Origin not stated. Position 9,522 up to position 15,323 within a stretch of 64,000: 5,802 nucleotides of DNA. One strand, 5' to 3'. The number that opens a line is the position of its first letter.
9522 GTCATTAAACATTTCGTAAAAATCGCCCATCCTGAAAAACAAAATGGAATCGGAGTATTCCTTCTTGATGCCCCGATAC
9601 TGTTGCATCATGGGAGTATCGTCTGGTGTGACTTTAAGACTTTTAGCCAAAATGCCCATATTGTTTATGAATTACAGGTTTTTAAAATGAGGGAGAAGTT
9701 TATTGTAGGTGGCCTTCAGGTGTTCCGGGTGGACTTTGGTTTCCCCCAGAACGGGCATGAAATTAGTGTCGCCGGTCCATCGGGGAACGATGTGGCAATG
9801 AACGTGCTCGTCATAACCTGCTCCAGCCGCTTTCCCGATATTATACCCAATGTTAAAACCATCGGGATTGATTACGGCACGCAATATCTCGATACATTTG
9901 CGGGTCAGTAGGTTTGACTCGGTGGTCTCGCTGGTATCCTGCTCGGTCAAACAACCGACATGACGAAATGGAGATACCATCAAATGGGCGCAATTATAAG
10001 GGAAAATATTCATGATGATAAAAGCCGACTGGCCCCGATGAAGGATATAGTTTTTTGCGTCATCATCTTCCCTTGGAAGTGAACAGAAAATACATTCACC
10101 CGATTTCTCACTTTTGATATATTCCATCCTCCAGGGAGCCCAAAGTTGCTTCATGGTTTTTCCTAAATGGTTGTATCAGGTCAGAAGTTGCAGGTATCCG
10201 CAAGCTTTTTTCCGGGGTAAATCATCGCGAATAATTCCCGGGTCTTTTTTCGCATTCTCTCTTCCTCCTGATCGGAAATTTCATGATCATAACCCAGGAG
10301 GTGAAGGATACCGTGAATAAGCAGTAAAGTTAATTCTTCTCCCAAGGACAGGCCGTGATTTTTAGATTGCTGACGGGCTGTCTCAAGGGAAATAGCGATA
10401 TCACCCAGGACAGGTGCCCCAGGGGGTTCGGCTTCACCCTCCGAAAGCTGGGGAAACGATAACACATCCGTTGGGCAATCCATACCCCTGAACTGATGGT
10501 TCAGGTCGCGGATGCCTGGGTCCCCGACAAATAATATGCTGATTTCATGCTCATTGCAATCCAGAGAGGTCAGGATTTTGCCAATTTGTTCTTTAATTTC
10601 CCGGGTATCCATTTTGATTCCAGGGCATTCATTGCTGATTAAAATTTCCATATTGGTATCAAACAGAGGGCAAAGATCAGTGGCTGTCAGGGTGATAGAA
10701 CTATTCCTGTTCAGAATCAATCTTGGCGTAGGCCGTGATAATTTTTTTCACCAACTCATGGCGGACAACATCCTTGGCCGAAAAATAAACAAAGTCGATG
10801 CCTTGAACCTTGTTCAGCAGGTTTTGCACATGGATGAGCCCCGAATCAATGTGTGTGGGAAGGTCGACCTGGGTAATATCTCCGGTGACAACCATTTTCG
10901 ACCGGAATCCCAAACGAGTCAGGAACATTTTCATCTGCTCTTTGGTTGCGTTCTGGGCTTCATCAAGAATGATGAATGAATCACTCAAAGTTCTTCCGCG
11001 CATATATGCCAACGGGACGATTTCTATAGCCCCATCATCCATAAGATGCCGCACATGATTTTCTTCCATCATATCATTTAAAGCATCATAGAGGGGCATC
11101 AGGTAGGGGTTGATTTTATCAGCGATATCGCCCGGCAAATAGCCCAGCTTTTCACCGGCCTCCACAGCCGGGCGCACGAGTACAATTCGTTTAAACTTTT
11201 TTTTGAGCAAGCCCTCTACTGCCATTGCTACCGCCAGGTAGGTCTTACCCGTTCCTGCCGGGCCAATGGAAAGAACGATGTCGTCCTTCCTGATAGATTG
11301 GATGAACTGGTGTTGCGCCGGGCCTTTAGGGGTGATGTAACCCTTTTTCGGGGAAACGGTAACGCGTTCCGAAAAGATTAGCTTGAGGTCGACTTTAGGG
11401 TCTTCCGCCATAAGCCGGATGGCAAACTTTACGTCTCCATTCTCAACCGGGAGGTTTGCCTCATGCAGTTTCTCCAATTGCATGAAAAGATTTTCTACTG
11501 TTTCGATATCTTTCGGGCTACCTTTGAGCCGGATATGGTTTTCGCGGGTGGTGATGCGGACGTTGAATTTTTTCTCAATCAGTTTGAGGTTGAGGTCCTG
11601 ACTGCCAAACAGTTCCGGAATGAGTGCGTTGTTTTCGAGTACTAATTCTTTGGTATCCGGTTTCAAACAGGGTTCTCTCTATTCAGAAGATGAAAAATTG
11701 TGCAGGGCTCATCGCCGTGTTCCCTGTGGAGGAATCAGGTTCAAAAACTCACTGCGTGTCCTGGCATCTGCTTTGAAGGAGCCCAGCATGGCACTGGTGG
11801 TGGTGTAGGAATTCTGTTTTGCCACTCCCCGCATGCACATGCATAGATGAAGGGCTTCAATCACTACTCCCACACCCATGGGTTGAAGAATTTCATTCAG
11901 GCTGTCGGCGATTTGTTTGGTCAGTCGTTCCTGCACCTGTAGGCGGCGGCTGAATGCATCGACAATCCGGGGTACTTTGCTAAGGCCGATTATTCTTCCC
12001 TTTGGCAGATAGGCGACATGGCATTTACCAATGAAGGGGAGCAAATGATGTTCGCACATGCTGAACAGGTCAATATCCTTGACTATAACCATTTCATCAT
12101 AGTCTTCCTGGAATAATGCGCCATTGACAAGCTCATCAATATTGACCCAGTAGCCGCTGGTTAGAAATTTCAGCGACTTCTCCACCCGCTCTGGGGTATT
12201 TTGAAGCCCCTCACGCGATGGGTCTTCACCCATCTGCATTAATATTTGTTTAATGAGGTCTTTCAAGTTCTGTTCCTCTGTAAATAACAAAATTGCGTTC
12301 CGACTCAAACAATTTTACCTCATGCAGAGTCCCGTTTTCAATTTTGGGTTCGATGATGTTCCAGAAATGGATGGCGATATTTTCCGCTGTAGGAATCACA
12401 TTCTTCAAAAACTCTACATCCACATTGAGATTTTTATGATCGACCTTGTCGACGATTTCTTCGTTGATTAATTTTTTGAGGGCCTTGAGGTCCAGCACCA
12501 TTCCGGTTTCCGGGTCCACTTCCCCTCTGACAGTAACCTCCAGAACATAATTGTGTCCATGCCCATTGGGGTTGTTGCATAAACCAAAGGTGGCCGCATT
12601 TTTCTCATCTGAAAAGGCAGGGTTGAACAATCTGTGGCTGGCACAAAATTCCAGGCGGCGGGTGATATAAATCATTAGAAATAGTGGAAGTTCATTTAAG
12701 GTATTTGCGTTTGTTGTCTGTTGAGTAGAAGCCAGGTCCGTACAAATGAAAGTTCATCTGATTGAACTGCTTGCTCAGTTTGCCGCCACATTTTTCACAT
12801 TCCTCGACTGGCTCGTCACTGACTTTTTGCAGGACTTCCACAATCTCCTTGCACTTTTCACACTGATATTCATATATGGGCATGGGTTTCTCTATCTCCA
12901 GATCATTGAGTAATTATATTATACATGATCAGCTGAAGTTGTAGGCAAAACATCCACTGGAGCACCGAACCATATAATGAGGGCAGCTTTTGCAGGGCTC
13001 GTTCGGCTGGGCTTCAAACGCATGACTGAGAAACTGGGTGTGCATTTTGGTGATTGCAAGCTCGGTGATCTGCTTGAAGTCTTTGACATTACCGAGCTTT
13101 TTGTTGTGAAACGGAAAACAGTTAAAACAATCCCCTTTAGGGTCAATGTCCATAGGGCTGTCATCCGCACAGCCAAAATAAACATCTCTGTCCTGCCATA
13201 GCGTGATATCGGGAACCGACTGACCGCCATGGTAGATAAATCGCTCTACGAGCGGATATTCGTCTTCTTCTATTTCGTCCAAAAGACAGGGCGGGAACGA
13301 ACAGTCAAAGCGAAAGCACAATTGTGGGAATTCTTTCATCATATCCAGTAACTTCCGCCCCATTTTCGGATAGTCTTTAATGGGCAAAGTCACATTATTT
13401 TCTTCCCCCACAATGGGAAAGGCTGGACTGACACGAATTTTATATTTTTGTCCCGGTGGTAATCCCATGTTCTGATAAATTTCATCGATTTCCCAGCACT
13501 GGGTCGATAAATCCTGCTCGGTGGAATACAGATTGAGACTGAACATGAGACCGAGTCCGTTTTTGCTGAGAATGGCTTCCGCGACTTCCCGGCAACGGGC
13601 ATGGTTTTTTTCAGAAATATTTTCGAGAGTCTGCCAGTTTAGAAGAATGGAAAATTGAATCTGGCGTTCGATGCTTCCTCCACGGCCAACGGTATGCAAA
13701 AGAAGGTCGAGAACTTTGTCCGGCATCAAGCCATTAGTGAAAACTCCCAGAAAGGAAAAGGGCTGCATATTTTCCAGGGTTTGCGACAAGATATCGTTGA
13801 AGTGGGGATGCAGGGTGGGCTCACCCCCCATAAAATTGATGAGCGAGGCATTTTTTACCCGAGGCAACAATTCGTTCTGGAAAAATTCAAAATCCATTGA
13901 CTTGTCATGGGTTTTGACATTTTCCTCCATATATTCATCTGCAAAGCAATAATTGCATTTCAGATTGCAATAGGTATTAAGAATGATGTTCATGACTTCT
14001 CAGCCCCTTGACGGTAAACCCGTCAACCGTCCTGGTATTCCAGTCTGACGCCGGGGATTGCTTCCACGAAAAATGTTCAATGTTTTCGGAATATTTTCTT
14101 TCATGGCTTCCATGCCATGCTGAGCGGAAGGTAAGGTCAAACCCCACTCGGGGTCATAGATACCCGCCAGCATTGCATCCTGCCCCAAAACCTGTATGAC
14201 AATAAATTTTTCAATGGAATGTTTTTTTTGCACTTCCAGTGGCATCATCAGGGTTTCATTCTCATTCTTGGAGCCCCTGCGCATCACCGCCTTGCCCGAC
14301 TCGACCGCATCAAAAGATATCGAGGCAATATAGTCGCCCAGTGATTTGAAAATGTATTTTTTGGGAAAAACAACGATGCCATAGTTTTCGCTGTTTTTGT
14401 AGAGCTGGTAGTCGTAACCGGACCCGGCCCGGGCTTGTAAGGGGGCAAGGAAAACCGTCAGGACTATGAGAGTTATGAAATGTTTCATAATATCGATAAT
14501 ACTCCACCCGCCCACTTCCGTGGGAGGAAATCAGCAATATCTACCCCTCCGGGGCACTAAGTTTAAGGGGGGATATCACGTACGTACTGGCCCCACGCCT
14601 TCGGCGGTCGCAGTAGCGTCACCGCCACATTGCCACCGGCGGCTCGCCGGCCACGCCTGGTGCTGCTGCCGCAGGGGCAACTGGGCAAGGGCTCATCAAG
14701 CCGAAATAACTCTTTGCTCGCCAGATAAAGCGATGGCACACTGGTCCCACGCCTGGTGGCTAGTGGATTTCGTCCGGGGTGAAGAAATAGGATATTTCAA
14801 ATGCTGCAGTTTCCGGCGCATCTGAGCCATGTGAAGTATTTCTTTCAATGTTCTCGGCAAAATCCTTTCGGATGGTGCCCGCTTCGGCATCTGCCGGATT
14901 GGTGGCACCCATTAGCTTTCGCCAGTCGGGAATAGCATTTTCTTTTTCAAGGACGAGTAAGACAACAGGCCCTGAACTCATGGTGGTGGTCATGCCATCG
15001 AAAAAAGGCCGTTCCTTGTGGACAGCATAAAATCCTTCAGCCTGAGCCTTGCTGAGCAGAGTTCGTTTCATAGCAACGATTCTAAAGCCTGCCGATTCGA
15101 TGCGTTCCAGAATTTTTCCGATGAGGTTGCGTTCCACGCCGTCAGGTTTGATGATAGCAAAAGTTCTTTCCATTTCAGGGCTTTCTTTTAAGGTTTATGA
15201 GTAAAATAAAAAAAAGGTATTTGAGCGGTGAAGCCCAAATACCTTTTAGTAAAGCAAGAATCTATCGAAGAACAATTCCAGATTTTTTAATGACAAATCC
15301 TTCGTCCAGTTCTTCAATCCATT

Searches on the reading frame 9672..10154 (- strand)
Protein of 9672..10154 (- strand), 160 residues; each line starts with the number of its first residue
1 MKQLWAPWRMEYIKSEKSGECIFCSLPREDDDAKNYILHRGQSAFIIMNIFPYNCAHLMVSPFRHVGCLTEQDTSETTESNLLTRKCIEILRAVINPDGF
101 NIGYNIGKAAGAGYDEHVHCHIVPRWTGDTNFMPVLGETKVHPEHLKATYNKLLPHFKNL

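Call 48: search_protein_families(library=pfam, proteins=[window:9672-10154:-], max_evalue=0.001)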
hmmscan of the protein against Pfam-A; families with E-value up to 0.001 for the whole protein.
window:9672-10154:- (160 aa): 1 family
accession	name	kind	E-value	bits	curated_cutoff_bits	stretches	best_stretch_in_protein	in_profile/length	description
PF01230.28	HIT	-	5.4e-08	33.8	21.5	1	41-125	12-95/98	HIT domain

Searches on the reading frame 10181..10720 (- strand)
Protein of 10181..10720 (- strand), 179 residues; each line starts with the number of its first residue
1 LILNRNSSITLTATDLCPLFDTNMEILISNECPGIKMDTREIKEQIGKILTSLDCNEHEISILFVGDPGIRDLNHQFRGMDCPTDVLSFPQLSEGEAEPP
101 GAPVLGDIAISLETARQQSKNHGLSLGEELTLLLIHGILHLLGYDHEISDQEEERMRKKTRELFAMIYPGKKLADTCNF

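Call 48: search_protein_families(library=pfam, proteins=[window:10181-10720:-], max_evalue=0.001)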
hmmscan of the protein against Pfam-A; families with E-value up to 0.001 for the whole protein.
window:10181-10720:- (179 aa): 1 family
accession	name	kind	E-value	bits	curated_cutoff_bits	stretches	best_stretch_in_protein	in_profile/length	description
PF02130.23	YbeY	-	4.6e-36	124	25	1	40-165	8-127/129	Endoribonuclease YbeY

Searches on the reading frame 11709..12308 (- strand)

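Call 48: search_protein_families(library=pfam, proteins=[window:11709-12308:-], max_evalue=0.001)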
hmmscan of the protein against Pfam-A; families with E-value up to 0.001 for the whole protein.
window:11709-12308:- (199 aa): 1 family
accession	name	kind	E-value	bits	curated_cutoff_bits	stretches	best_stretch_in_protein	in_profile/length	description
PF01227.27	GTP_cyclohydroI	-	1.5e-75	253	27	1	17-192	3-178/179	GTP cyclohydrolase I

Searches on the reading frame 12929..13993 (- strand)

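Call 49: search_protein_families(library=pfam, proteins=[window:12929-13993:-], max_evalue=0.001)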
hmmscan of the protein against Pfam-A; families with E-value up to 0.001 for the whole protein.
window:12929-13993:- (354 aa): 1 family
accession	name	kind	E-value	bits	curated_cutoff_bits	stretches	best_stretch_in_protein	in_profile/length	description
PF04055.27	Radical_SAM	-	9.8e-10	39.3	29.5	1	4-99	2-98/166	Radical SAM superfamily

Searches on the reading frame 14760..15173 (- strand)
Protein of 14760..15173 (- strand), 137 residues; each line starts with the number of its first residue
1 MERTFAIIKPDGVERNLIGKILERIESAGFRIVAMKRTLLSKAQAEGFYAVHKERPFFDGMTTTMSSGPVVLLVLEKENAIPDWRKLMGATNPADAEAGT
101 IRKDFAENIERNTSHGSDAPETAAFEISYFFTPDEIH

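Call 48: search_protein_families(library=pfam, proteins=[window:14760-15173:-], max_evalue=0.001)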
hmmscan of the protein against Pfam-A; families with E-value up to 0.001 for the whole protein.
window:14760-15173:- (137 aa): 1 family
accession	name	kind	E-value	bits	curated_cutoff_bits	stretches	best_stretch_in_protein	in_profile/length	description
PF00334.24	NDK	-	8.1e-57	191.3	27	1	2-136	1-135/135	Nucleoside diphosphate kinase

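Call 62: find_encoding_contigs(protein=window:14760-15173:-, flank=1200, max_places=10)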
Protein window:14760-15173:- (137 aa): 24 contigs read that carry it; 3 places shown.
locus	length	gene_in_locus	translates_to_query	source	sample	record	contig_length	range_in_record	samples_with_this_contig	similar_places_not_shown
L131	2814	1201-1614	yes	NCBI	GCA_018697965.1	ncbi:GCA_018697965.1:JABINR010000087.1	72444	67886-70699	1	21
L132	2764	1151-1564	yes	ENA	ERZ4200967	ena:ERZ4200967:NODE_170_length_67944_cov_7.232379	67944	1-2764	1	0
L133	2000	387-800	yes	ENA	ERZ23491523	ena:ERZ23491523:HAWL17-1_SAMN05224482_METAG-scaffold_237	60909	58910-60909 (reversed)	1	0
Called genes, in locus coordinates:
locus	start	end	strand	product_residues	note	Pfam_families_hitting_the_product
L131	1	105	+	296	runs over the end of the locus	PF02775:TPP_enzyme_C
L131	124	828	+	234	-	PF01558:POR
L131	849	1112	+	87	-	-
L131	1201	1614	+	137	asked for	PF00334:NDK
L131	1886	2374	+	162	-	-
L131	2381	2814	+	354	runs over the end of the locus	PF04055:Radical_SAM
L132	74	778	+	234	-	PF01558:POR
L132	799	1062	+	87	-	-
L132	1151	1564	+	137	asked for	PF00334:NDK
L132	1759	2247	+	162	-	-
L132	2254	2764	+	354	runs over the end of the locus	PF04055:Radical_SAM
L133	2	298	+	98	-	?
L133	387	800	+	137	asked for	PF00334:NDK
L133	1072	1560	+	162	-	-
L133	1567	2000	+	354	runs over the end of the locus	PF04055:Radical_SAM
